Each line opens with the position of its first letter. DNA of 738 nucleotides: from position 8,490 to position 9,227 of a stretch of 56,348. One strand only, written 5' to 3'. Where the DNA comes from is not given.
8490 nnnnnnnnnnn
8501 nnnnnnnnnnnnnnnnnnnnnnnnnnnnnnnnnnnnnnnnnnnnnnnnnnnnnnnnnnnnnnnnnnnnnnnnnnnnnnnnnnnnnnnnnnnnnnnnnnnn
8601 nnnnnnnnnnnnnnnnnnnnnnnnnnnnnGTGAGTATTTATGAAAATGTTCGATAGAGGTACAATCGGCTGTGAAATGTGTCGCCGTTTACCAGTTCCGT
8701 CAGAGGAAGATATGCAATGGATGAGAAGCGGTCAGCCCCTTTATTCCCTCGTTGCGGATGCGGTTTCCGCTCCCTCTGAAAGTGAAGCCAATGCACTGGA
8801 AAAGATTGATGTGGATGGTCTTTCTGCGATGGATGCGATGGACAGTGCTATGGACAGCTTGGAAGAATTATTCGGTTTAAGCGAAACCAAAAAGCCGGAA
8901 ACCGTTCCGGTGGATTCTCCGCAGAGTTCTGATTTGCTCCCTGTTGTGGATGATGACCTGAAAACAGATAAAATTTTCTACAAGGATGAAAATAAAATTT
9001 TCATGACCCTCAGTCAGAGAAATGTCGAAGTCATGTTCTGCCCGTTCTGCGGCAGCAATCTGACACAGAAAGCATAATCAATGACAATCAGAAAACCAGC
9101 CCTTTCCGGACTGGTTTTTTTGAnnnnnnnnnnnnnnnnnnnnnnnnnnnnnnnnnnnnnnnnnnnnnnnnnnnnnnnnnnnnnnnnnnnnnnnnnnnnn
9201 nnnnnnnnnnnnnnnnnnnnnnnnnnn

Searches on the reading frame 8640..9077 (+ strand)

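Call 5: search_protein_families(library=pfam, proteins=[window:8640-9077:+], max_evalue=0.1)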
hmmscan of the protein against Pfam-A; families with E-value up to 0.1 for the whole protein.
window:8640-9077:+ (145 aa): 0 families

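Call 6: search_protein_families(library=padloc, proteins=[window:8640-9077:+], max_evalue=0.1)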
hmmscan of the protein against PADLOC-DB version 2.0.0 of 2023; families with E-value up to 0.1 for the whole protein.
window:8640-9077:+ (145 aa): 1 family
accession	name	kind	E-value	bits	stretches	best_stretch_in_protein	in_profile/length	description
PDLC04447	PDC-M14A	-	0.0049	15.2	1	62-140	67-150/152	-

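Call 7: search_protein_families(library=ncbifam, proteins=[window:8640-9077:+], max_evalue=0.1)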
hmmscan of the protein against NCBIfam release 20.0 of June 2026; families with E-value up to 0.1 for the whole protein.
window:8640-9077:+ (145 aa): 0 families

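Call 9: search_protein_families(library=phrogs, proteins=[window:8640-9077:+], max_evalue=0.1)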
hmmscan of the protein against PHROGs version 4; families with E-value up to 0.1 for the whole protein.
window:8640-9077:+ (145 aa): 3 families
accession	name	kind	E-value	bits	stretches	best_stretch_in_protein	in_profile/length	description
phrog_4030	-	unknown function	0.00043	21.4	1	109-142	50-78/85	-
phrog_2945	-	unknown function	0.076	13.9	0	126-144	4-22/68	-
phrog_7033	-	unknown function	0.095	13.7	0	123-144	75-96/197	-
